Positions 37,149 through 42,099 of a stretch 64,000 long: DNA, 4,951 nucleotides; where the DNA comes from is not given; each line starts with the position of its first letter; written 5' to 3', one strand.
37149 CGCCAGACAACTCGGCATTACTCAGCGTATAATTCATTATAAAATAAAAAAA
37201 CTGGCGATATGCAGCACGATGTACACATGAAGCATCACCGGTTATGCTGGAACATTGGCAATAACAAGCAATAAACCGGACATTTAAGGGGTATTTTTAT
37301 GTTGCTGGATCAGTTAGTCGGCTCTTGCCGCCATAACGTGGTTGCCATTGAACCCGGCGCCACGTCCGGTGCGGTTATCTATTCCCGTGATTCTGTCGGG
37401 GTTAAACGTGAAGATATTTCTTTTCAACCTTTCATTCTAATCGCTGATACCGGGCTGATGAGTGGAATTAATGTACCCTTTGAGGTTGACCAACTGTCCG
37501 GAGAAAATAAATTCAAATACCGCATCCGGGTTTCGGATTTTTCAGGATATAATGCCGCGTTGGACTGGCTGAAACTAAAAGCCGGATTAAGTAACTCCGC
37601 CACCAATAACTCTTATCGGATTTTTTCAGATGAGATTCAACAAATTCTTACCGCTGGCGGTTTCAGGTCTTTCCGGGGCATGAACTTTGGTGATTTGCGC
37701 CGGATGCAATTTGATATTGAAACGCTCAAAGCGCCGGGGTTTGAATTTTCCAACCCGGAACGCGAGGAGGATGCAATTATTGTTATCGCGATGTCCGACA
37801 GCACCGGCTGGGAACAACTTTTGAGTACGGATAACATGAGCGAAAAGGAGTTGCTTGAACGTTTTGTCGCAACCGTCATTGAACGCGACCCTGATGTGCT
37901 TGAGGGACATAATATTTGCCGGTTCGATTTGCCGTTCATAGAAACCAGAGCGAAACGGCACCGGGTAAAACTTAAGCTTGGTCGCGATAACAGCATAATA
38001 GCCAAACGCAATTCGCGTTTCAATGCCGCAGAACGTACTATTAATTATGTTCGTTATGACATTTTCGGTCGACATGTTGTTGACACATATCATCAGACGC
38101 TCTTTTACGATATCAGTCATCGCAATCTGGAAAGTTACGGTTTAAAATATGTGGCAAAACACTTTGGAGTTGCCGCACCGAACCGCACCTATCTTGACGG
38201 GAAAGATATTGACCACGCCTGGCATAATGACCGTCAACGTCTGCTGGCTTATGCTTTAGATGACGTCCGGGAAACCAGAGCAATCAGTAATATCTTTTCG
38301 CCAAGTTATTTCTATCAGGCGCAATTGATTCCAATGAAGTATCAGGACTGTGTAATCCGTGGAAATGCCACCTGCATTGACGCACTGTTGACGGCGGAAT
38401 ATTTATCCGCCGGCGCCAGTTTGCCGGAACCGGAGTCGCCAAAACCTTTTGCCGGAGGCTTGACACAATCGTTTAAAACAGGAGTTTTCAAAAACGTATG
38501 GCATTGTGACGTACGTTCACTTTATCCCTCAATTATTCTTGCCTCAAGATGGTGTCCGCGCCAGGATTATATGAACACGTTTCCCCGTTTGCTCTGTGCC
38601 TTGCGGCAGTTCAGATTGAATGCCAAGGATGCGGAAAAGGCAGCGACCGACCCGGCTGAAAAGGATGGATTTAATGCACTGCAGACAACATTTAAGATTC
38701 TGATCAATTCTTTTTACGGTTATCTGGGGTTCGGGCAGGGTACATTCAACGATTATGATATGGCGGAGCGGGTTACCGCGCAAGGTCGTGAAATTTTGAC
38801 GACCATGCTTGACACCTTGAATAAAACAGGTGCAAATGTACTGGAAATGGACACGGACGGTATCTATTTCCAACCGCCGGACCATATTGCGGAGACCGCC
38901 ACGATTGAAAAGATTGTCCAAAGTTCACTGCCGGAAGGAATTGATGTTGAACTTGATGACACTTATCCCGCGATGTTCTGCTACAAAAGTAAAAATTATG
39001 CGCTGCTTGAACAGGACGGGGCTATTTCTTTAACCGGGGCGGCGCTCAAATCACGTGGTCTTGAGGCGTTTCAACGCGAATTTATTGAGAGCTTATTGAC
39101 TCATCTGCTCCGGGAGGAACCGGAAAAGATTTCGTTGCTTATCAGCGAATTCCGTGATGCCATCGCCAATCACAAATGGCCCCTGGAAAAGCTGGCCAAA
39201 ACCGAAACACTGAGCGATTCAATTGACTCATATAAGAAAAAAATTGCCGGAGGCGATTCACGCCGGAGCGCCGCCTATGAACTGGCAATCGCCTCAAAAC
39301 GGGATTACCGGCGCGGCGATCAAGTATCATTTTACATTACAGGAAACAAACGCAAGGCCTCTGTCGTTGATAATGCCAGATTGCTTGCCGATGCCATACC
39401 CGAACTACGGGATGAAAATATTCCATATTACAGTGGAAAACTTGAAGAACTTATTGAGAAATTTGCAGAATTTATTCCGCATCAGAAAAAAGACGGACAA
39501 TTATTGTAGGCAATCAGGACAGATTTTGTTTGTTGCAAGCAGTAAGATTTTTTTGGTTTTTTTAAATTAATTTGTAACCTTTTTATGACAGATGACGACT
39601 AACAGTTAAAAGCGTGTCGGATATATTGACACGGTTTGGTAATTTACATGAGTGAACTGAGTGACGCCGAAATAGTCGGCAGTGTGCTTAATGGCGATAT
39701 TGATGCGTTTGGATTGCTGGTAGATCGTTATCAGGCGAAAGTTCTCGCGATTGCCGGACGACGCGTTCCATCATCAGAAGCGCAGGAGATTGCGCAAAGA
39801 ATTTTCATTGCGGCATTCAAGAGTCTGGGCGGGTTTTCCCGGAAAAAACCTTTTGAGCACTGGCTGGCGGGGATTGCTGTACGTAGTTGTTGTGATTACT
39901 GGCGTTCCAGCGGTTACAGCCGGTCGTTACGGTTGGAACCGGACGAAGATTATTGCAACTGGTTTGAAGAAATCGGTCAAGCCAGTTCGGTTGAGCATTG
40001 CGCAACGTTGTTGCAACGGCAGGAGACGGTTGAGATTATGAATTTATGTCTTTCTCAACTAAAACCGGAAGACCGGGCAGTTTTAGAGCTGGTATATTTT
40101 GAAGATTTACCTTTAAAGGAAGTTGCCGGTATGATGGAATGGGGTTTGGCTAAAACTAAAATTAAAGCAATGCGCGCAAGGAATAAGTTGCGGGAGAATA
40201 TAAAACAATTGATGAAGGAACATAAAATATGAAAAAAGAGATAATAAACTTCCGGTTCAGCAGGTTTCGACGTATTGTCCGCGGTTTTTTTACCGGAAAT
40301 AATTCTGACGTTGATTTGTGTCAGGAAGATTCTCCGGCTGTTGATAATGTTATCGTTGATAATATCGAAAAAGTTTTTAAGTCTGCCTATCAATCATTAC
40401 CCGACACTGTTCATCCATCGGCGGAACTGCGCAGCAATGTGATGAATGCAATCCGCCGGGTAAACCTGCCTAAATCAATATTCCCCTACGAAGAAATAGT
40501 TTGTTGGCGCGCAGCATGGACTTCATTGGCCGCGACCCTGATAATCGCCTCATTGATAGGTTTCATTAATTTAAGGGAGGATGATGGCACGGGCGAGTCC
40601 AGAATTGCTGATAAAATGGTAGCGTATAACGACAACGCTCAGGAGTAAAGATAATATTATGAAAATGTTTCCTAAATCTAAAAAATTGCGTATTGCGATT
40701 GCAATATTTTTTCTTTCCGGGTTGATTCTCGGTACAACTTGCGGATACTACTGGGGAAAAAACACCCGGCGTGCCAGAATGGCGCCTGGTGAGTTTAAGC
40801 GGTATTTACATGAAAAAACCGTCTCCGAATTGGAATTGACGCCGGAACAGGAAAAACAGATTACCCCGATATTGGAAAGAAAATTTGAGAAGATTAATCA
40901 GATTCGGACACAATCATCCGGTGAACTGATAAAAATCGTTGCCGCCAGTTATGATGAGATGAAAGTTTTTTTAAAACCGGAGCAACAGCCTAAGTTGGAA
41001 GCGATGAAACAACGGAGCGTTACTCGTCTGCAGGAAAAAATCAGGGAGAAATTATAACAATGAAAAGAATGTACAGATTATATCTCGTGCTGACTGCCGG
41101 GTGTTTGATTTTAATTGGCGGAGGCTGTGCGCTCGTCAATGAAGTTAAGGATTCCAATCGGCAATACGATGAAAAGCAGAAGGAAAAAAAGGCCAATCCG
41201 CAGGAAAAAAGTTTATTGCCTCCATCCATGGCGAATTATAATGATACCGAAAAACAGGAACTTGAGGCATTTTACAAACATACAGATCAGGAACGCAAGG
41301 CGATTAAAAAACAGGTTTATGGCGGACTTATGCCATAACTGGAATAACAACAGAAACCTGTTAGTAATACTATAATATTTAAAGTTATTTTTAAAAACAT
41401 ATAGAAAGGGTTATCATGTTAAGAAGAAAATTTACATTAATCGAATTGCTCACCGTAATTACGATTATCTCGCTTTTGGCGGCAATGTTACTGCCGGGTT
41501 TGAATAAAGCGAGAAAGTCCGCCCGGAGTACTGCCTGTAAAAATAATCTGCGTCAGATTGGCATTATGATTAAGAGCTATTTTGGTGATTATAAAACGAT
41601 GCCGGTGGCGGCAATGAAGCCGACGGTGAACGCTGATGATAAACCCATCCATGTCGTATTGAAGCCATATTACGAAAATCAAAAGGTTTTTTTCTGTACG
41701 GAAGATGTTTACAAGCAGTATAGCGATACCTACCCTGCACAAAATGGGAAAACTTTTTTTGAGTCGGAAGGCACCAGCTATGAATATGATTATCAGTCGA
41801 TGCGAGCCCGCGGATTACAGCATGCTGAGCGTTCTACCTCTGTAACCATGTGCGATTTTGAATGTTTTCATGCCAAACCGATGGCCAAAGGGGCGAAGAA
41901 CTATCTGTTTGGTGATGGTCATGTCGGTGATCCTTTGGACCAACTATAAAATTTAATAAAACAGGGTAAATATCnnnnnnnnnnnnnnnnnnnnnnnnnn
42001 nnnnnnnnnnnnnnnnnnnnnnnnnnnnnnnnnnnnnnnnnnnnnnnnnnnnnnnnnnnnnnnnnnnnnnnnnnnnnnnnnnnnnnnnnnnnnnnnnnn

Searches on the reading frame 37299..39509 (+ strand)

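Call 43: search_protein_families(library=pfam, proteins=[window:37299-39509:+], max_evalue=0.0001)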
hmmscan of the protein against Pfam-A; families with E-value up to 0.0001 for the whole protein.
window:37299-39509:+ (736 aa): 4 families
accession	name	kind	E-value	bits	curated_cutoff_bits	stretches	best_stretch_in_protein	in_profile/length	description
PF00136.26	DNA_pol_B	-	3.5e-26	92.4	23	1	427-693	119-420/453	DNA polymerase family B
PF03104.25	DNA_pol_B_exo1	-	1.5e-21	77.3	23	1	132-285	63-242/242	DNA polymerase family B, exonuclease domain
PF13482.12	RNase_H_2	-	4.6e-08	33.6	22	1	155-329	12-160/165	RNase_H superfamily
PF10108.15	DNA_pol_B_exo2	-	7.2e-05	23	24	0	174-326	29-166/213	Predicted 3'-5' exonuclease related to the exonuclease domain of PolB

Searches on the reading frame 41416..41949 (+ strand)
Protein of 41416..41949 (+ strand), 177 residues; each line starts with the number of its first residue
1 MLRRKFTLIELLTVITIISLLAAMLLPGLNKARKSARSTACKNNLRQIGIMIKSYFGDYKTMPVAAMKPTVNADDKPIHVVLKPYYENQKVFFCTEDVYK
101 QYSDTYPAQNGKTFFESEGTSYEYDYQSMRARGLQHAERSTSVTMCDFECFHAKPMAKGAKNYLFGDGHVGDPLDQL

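Call 43: search_protein_families(library=pfam, proteins=[window:41416-41949:+], max_evalue=0.0001)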
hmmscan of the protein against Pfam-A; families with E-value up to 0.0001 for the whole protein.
window:41416-41949:+ (177 aa): 1 family
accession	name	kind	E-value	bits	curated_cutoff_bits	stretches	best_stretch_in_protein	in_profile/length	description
PF07596.16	SBP_bac_10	-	2.4e-09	38.1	23.3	1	31-93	2-66/268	Protein of unknown function (DUF1559)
